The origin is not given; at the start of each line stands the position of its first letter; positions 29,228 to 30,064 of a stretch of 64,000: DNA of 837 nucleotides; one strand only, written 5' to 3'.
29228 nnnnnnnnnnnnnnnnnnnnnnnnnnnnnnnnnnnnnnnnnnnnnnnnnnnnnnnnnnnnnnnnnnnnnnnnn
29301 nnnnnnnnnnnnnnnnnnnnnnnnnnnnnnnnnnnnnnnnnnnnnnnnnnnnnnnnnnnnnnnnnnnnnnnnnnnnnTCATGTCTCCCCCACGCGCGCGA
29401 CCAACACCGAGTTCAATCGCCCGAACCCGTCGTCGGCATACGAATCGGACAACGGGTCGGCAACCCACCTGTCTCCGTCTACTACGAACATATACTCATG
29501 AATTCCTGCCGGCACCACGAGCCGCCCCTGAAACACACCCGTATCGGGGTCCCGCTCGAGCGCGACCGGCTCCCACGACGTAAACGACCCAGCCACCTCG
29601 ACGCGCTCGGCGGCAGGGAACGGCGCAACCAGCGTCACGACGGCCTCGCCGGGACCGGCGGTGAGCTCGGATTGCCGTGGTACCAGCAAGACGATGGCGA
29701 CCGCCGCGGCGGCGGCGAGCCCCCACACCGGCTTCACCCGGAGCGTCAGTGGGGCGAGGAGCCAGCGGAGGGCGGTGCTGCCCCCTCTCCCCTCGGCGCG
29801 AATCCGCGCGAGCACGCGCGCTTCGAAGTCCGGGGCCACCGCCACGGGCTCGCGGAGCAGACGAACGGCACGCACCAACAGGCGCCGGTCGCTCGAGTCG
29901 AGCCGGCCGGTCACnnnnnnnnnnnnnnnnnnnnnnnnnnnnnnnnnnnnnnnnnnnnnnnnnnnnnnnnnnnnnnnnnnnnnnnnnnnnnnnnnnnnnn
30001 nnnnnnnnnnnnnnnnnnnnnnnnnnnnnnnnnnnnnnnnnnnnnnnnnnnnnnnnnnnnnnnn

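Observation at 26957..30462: ECF sigma operon with two CBM48/AMPK-beta-like carbohydrate-binding modules and a pair of paralogous secreted helical proteins: candidate undescribed envelope sensing system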

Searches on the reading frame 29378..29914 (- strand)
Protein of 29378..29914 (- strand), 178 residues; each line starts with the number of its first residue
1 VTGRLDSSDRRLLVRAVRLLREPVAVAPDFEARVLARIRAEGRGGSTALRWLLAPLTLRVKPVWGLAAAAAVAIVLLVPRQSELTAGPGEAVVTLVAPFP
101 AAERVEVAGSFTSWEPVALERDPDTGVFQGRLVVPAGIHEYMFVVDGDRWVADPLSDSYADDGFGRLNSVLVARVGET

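Call 3: search_protein_families(library=pfam, proteins=[window:29378-29914:-], max_evalue=1)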
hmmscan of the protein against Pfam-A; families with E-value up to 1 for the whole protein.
window:29378-29914:- (178 aa): 2 families
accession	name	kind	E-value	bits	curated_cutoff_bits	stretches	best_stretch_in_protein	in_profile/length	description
PF16561.11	AMPK1_CBM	-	2.2e-09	37.8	26.8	1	102-171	11-77/85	Glycogen recognition site of AMP-activated protein kinase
PF02922.24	CBM_48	-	0.0084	16.9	22.4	1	100-154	20-81/83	Carbohydrate-binding module 48 (Isoamylase N-terminal domain)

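Call 5: search_protein_families(library=ncbifam, proteins=[window:29378-29914:-], max_evalue=1)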
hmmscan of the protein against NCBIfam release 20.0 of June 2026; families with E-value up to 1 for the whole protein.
window:29378-29914:- (178 aa): 2 families
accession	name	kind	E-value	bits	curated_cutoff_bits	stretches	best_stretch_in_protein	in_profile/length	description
NF052375.1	antisigma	equivalog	0.0028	17.7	100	1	23-80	47-103/217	anti-sigma factor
NF008967.0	PRK12313.1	equivalog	0.13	10.6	577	1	99-147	46-95/633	1,4-alpha-glucan branching protein GlgB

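Call 6: find_homologous_proteins(query=window:29378-29914:-)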
Query window:29378-29914:- (178 aa): 582 proteins with E <= 0.001 among 4606 candidates; the best 120 are listed.
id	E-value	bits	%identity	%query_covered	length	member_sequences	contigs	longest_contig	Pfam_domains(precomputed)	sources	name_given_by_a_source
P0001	4.7e-107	373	99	100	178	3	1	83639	PF16561.12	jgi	jgi:hypothetical protein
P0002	4.0e-72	260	69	88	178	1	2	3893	PF16561.12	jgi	-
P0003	1.4e-70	254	71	98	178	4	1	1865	PF16561.12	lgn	-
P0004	3.5e-70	253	70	92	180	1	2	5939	PF16561.12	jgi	-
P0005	1.6e-69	251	66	100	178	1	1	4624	PF16561.12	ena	-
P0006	6.8e-68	246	66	88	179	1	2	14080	PF16561.12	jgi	-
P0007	3.5e-56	208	60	99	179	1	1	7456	PF16561.12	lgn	-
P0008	5.7e-55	204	59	99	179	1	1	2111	PF16561.12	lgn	-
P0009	2.3e-37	146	51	80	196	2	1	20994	PF02922.25,PF16561.12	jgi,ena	-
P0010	2.6e-35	140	49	91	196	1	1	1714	PF02922.25,PF16561.12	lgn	-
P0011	3.7e-35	139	52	80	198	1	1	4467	PF02922.25,PF16561.12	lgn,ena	-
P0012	7.5e-35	138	50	91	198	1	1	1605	PF02922.25,PF16561.12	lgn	-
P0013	1.6e-34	137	51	80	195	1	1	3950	PF02922.25,PF16561.12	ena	-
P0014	2.6e-34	136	51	80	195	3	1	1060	PF02922.25,PF16561.12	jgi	-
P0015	5.0e-34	136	48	91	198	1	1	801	PF02922.25,PF16561.12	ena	-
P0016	5.6e-34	135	50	80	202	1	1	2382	PF02922.25,PF16561.12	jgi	jgi:AMP-activated protein kinase-like protein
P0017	5.8e-34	135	51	80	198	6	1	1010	PF02922.25,PF16561.12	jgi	jgi:hypothetical protein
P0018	8.6e-34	135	49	91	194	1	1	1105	PF02922.25,PF16561.12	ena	-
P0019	9.4e-34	135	48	91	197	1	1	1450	PF02922.25,PF16561.12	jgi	-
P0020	2.8e-33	133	49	91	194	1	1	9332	PF02922.25,PF16561.12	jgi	jgi:Glycogen recognition site of AMP-activated protein kinase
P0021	3.3e-33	133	46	92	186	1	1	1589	PF02922.25,PF16561.12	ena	-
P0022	4.2e-33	132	51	80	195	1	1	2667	PF02922.25,PF16561.12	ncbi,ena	-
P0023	5.6e-33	132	48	91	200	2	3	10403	PF02922.25,PF16561.12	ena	-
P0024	1.2e-32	131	47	91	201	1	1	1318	PF16561.12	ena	-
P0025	1.2e-32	131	51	70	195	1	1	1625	PF02922.25,PF16561.12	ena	-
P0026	1.7e-32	130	52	70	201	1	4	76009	PF02922.25,PF16561.12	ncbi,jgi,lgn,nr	ncbi:MAG TPA: isoamylase early set domain-containing protein [Gemmatimonadales bacterium]|jgi:hypoth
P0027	1.9e-32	130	51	70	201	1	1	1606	PF02922.25,PF16561.12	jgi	-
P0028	2.0e-32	130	49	88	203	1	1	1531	PF02922.25,PF16561.12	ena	-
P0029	2.5e-32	130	45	91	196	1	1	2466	PF02922.25,PF16561.12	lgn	-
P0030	2.8e-32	130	47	91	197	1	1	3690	PF02922.25,PF16561.12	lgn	-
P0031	2.9e-32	130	46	91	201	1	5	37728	PF02922.25,PF16561.12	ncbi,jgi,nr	ncbi:MAG TPA: isoamylase early set domain-containing protein [Gemmatimonadales bacterium]|jgi:hypoth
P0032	3.5e-32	129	48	91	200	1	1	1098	PF02922.25,PF16561.12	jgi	jgi:hypothetical protein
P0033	3.6e-32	129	47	91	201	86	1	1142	PF02922.25,PF16561.12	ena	-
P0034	3.7e-32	129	48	91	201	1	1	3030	PF02922.25,PF16561.12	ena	-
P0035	3.8e-32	129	46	91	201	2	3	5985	PF02922.25,PF16561.12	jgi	jgi:hypothetical protein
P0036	5.0e-32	129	45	91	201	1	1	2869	PF02922.25,PF16561.12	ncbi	-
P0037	5.0e-32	129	45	92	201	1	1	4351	PF02922.25,PF16561.12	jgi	jgi:Glycogen recognition site of AMP-activated protein kinase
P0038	7.3e-32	128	47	81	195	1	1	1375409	PF16561.12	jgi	jgi:AMP-activated protein kinase-like protein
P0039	7.5e-32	128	46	91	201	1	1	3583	PF02922.25,PF16561.12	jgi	jgi:Glycogen recognition site of AMP-activated protein kinase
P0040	1.2e-31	128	45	80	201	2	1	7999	PF02922.25,PF16561.12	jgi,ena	-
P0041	1.7e-31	127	45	91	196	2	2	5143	PF02922.25,PF16561.12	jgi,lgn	jgi:hypothetical protein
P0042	2.0e-31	127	48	91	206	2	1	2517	PF02922.25,PF16561.12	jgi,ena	-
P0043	2.1e-31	127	48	91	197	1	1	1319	PF02922.25,PF16561.12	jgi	jgi:hypothetical protein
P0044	2.2e-31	127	47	84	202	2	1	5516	PF02922.25,PF16561.12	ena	-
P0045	2.9e-31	126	46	91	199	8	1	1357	PF02922.25,PF16561.12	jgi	-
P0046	3.0e-31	126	48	91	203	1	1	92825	PF02922.25,PF16561.12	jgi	jgi:hypothetical protein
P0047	3.5e-31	126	46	91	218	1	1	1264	PF02922.25,PF16561.12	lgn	-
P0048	3.9e-31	126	46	91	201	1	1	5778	PF02922.25,PF16561.12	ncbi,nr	ncbi:MAG TPA: hypothetical protein VFP39_07455 [Gemmatimonadales bacterium]|nr:hypothetical protein 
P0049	4.4e-31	126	47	91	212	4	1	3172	PF02922.25,PF16561.12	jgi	jgi:hypothetical protein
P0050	4.6e-31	126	46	91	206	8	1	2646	PF02922.25,PF16561.12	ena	-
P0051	5.2e-31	126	47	91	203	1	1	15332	PF02922.25,PF16561.12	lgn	-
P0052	6.9e-31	125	45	91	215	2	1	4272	PF02922.25,PF16561.12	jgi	jgi:hypothetical protein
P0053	7.5e-31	125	46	91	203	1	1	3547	PF02922.25,PF16561.12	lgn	-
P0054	8.0e-31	125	46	89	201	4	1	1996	PF02922.25,PF16561.12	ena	-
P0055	1.0e-30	125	44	94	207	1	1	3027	PF02922.25,PF16561.12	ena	-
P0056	1.1e-30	125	45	91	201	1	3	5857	PF02922.25,PF16561.12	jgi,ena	-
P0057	1.3e-30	124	45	89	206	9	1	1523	PF02922.25,PF16561.12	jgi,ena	-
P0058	1.5e-30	124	47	92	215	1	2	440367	PF02922.25,PF16561.12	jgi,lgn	jgi:hypothetical protein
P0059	1.6e-30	124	45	91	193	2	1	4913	PF02922.25,PF16561.12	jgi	jgi:hypothetical protein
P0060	1.7e-30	124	47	80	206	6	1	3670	PF02922.25,PF16561.12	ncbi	-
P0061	1.8e-30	124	43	91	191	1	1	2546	PF02922.25,PF16561.12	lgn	-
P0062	1.9e-30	124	48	91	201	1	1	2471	PF02922.25,PF16561.12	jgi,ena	-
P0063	2.0e-30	124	47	91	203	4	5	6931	PF02922.25,PF16561.12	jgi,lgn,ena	-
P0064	2.2e-30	124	45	91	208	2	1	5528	PF02922.25,PF16561.12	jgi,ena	-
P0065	2.2e-30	124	47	91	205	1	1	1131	PF02922.25,PF16561.12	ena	-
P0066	2.3e-30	124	45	91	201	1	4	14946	PF02922.25,PF16561.12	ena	-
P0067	2.3e-30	124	50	70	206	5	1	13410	PF02922.25,PF16561.12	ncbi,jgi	-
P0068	2.8e-30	123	44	95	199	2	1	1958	PF02922.25,PF16561.12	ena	-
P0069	2.9e-30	123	44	95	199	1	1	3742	PF02922.25,PF16561.12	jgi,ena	-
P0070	3.2e-30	123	45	95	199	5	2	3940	PF02922.25,PF16561.12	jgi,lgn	jgi:hypothetical protein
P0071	3.4e-30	123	46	80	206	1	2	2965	PF02922.25,PF16561.12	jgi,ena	-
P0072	3.4e-30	123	46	91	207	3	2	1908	PF02922.25,PF16561.12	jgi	jgi:hypothetical protein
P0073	3.4e-30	123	41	96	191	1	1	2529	PF02922.25,PF16561.12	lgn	-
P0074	3.4e-30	123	52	71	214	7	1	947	PF02922.25,PF16561.12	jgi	jgi:hypothetical protein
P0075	3.7e-30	123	48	71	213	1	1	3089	PF02922.25,PF16561.12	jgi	jgi:hypothetical protein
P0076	3.9e-30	123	44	80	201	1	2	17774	PF02922.25,PF16561.12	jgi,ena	jgi:hypothetical protein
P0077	4.7e-30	123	50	71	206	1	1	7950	PF02922.25,PF16561.12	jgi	-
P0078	4.8e-30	123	45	81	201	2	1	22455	PF02922.25,PF16561.12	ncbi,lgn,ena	ncbi:MAG TPA: isoamylase early set domain-containing protein [Gemmatimonadales bacterium]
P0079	4.8e-30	123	51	71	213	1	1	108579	PF02922.25,PF16561.12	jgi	jgi:AMP-activated protein kinase-like protein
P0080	5.7e-30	122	47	91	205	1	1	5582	PF02922.25,PF16561.12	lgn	-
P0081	5.7e-30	122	43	91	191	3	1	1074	PF02922.25,PF16561.12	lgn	-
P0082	5.7e-30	122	50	71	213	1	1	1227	PF02922.25,PF16561.12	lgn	-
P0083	6.2e-30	122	45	92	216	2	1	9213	PF02922.25,PF16561.12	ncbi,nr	ncbi:MAG TPA: isoamylase early set domain-containing protein [Gemmatimonadales bacterium]|nr:isoamyl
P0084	6.2e-30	122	46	91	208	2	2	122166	PF02922.25,PF16561.12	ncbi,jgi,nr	ncbi:MAG TPA: isoamylase early set domain-containing protein [Gemmatimonadales bacterium]|jgi:hypoth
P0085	6.6e-30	122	46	91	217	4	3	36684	PF02922.25,PF16561.12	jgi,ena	jgi:hypothetical protein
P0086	7.1e-30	122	52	74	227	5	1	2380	PF02922.25,PF16561.12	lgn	-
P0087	7.3e-30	122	46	92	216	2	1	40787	PF02922.25,PF16561.12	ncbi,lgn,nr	ncbi:MAG TPA: isoamylase early set domain-containing protein [Gemmatimonadales bacterium]|nr:isoamyl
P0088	8.3e-30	122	50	70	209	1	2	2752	PF02922.25,PF16561.12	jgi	-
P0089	8.7e-30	122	45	91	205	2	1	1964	PF02922.25,PF16561.12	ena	-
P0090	8.9e-30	122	45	91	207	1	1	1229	PF02922.25,PF16561.12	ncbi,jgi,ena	-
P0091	1.1e-29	121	47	91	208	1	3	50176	PF02922.25,PF16561.12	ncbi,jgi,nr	ncbi:MAG TPA: isoamylase early set domain-containing protein [Gemmatimonadales bacterium]|jgi:hypoth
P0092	1.1e-29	121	46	91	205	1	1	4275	PF02922.25,PF16561.12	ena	-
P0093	1.2e-29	121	49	70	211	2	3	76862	PF02922.25,PF16561.12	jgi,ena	jgi:hypothetical protein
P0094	1.3e-29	121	47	91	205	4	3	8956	PF02922.25,PF16561.12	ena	-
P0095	1.9e-29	121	51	70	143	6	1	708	PF02922.25,PF16561.12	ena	-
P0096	2.0e-29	121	46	91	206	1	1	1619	PF02922.25,PF16561.12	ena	-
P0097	2.0e-29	121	46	91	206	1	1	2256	PF02922.25,PF16561.12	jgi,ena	-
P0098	2.2e-29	120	51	70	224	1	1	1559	PF02922.25,PF16561.12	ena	-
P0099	2.3e-29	120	47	91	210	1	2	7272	PF02922.25,PF16561.12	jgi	jgi:hypothetical protein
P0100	2.5e-29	120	43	89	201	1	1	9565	PF02922.25,PF16561.12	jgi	jgi:Glycogen recognition site of AMP-activated protein kinase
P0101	2.7e-29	120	45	91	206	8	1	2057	PF02922.25,PF16561.12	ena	-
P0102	3.2e-29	120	49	71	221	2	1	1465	PF02922.25,PF16561.12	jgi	-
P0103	3.6e-29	120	44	91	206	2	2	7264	PF02922.25,PF16561.12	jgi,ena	-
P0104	4.4e-29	119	43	97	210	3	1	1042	PF02922.25,PF16561.12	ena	-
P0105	4.5e-29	119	48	91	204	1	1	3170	PF02922.25,PF16561.12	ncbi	-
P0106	4.9e-29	119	45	91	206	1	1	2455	PF02922.25,PF16561.12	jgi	jgi:hypothetical protein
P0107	5.0e-29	119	46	80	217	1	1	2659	PF02922.25,PF16561.12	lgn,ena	-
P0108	5.3e-29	119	47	91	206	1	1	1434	PF02922.25,PF16561.12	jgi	-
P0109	5.4e-29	119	47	91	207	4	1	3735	PF02922.25,PF16561.12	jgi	-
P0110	5.8e-29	119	44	88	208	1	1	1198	PF02922.25,PF16561.12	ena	-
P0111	6.9e-29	119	46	95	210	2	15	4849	PF02922.25,PF16561.12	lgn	-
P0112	7.4e-29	119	47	91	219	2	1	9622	PF02922.25,PF16561.12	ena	-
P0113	7.5e-29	119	45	91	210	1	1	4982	PF02922.25,PF16561.12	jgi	jgi:hypothetical protein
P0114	8.2e-29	119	45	80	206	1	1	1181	PF02922.25,PF16561.12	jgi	jgi:hypothetical protein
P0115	8.6e-29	118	49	72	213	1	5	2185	PF02922.25,PF16561.12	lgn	-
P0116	9.6e-29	118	47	91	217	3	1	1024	PF02922.25,PF16561.12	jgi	jgi:hypothetical protein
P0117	1.1e-28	118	49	80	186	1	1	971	PF02922.25,PF16561.12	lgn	-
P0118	1.1e-28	118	48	80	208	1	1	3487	PF02922.25,PF16561.12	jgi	jgi:Glycogen recognition site of AMP-activated protein kinase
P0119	1.3e-28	118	48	71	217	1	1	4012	PF02922.25,PF16561.12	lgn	-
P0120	1.3e-28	118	49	78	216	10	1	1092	PF02922.25,PF16561.12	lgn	-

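Call 7: find_encoding_contigs(protein=P0038, flank=6000, max_places=3)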
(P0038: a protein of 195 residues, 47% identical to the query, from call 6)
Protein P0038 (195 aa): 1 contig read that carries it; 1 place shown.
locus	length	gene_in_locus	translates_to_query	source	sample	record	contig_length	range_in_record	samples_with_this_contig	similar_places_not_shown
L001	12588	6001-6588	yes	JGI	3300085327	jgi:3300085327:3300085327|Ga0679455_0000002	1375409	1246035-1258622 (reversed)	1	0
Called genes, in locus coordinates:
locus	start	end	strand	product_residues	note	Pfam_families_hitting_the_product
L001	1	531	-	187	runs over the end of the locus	-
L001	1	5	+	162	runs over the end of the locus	PF14064:HmuY (faint)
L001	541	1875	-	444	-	PF18990:DUF5723 (weak)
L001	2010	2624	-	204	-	-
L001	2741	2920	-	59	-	PF18930:DUF5679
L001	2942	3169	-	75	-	PF09360:zf-CDGSH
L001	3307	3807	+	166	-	PF13474:SnoaL_3 (weak), PF14534:DUF4440 (weak)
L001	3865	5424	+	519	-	PF03190:Thioredox_DsbH, PF13899:Thioredoxin_7 (weak)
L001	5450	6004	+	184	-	PF04542:Sigma70_r2, PF22029:PhyR_sigma2 (weak), PF08281:Sigma70_r4_2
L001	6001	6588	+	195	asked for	PF16561:AMPK1_CBM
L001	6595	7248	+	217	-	-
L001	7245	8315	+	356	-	PF16561:AMPK1_CBM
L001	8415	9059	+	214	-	-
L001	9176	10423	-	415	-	PF01960:ArgJ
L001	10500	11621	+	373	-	PF07719:TPR_2 (faint), PF12895:ANAPC3 (faint), PF13181:TPR_8 (faint), PF13424:TPR_12 (faint), PF13428:TPR_14 (faint), PF13431:TPR_17 (faint), PF00515:TPR_1 (faint), PF14559:TPR_19 (weak), +4 more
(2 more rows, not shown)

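Call 8: find_encoding_contigs(protein=P0058, flank=6000, max_places=3)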
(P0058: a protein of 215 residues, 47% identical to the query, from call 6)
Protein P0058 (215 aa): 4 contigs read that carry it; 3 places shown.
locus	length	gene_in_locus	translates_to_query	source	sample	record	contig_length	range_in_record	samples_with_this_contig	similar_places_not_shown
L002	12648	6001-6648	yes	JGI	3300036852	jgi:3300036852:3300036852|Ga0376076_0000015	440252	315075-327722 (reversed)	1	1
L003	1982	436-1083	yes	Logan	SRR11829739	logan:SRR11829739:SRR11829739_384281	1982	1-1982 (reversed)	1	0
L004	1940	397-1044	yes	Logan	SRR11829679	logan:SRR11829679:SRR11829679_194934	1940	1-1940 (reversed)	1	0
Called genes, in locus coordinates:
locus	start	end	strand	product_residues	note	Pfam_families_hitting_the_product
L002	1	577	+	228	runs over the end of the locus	PF00657:Lipase_GDSL, PF13472:Lipase_GDSL_2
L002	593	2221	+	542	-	PF00171:Aldedh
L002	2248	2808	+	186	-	PF14064:HmuY (weak)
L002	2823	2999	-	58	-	PF18930:DUF5679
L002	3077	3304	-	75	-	PF09360:zf-CDGSH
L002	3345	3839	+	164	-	-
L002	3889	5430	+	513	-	PF03190:Thioredox_DsbH, PF13899:Thioredoxin_7 (weak)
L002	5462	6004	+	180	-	PF04542:Sigma70_r2, PF08281:Sigma70_r4_2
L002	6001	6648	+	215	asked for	PF02922:CBM_48 (weak), PF16561:AMPK1_CBM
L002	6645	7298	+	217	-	-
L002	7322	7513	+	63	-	-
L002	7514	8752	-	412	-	PF01960:ArgJ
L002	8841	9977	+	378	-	PF07719:TPR_2 (faint), PF12895:ANAPC3 (faint), PF13181:TPR_8 (faint), PF13428:TPR_14 (faint), PF13431:TPR_17 (faint), PF00515:TPR_1 (faint), PF14559:TPR_19 (weak), PF13432:TPR_16 (weak), +5 more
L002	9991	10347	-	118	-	PF07681:DoxX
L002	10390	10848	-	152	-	PF00027:cNMP_binding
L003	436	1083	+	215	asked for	PF02922:CBM_48 (weak), PF16561:AMPK1_CBM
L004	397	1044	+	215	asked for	PF02922:CBM_48 (weak), PF16561:AMPK1_CBM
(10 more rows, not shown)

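Call 9: find_encoding_contigs(protein=P0084, flank=6000, max_places=3)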
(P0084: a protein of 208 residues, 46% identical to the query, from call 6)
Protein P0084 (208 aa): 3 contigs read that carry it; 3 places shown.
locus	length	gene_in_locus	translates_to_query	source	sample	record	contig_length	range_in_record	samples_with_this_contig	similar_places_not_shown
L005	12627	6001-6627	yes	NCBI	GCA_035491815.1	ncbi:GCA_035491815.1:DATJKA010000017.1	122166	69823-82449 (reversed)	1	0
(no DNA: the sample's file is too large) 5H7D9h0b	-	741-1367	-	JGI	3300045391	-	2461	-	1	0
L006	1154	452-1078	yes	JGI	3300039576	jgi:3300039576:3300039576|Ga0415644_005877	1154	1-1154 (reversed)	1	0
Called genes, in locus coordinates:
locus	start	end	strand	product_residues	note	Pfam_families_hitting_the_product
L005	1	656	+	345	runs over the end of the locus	-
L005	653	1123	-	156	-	PF00903:Glyoxalase, PF13669:Glyoxalase_4, PF22677:Ble-like_N, PF18029:Glyoxalase_6 (weak)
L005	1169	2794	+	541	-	PF00171:Aldedh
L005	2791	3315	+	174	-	PF14064:HmuY (faint)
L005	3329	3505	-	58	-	PF18930:DUF5679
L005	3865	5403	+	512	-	PF03190:Thioredox_DsbH, PF13899:Thioredoxin_7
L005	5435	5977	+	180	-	PF04542:Sigma70_r2, PF08281:Sigma70_r4_2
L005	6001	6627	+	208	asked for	PF02922:CBM_48 (weak), PF16561:AMPK1_CBM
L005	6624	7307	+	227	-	-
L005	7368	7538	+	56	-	-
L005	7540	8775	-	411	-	PF01960:ArgJ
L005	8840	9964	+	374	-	PF07719:TPR_2 (faint), PF12895:ANAPC3 (faint), PF13181:TPR_8 (faint), PF13428:TPR_14 (faint), PF13431:TPR_17 (faint), PF00515:TPR_1 (faint), PF13174:TPR_6 (faint), PF14559:TPR_19 (weak), +2 more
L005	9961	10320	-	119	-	PF07681:DoxX (faint)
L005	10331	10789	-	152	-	PF00027:cNMP_binding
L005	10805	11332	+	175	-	PF01066:CDP-OH_P_transf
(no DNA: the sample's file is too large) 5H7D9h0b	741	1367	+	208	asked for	PF02922:CBM_48 (weak), PF16561:AMPK1_CBM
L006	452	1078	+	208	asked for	PF02922:CBM_48 (weak), PF16561:AMPK1_CBM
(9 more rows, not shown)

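Call 23: find_related_loci(query=A1, collection=genome_contigs, flank=7000)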
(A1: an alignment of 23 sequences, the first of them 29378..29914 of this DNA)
Query A1 (178 aa) in genome_contigs; peptide patterns used: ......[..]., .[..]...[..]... (x = any residue, [..] = any of these).
146 stretches matched a pattern; 142 encode a relative of the query (tblastn E <= 1e-3); the best 80 are kept; 80 distinct loci.
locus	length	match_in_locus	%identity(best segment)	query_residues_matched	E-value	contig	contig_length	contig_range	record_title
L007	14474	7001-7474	48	31-174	5e-34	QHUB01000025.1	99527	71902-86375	MAG: Gemmatimonadetes bacterium isolate AG38 14_0903_02_30cm_scaffold_160_curated, whole genome shotgun sequence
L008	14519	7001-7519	46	13-174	7e-34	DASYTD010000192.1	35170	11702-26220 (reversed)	MAG TPA_asm: Gemmatimonadales bacterium isolate SMAG_U4558 k141_385608, whole genome shotgun sequence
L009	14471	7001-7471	48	32-174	2e-33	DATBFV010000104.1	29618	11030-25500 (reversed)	MAG TPA_asm: Gemmatimonadales bacterium isolate SMAG_U3820 k141_781987, whole genome shotgun sequence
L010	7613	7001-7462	45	27-174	1e-33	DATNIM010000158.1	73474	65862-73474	MAG TPA_asm: Gemmatimonadales bacterium isolate SMAG_U11373 k141_72900, whole genome shotgun sequence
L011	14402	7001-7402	49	49-174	3e-33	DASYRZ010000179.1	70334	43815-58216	MAG TPA_asm: Gemmatimonadales bacterium isolate SMAG_U4524 k141_4122145, whole genome shotgun sequence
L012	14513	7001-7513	44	8-174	4e-33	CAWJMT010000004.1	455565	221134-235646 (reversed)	MAG: uncultured Gemmatimonadales bacterium isolate MFD02809.bin.2.233 genome assembly, contig: contig_116178, whole geno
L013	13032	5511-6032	45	12-174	5e-33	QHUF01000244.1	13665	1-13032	MAG: Gemmatimonadetes bacterium isolate AG34 14_0929_02_30cm_scaffold_2855_curated, whole genome shotgun sequence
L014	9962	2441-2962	44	13-174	6e-32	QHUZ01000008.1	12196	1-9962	MAG: Gemmatimonadetes bacterium isolate AG16 14_0903_16_40cm_scaffold_3969_curated, whole genome shotgun sequence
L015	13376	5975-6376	49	49-174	1e-31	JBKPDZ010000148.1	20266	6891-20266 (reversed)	MAG: Gemmatimonadota bacterium isolate GB_EKS_MAG_00011 GB_EKS_000001312532, whole genome shotgun sequence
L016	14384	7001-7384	52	51-174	3e-31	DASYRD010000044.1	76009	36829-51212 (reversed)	MAG TPA_asm: Gemmatimonadales bacterium isolate SMAG_U4502 k141_1516470, whole genome shotgun sequence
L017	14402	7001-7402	46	49-174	3e-31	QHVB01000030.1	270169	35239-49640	MAG: Gemmatimonadetes bacterium isolate AG14 14_0929_12_30cm_scaffold_33_curated, whole genome shotgun sequence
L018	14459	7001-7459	48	32-174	2e-30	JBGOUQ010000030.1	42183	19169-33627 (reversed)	MAG: Gemmatimonadota bacterium isolate OBJ_0618_7090110_135 k141_517995_length_42183_cov_129.2288, whole genome shotgun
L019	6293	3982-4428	44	32-174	1e-30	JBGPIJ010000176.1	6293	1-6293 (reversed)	MAG: Gemmatimonadota bacterium isolate OBJ_0618_7090110_337 k141_303404_length_6293_cov_11.0013, whole genome shotgun se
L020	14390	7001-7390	50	50-174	2e-30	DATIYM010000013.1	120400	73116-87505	MAG TPA_asm: Gemmatimonadales bacterium isolate SMAG_U15275 k141_2887299, whole genome shotgun sequence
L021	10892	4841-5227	50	50-174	2e-30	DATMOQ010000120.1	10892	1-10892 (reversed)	MAG TPA_asm: Gemmatimonadales bacterium isolate SMAG_U12880 k141_2353355, whole genome shotgun sequence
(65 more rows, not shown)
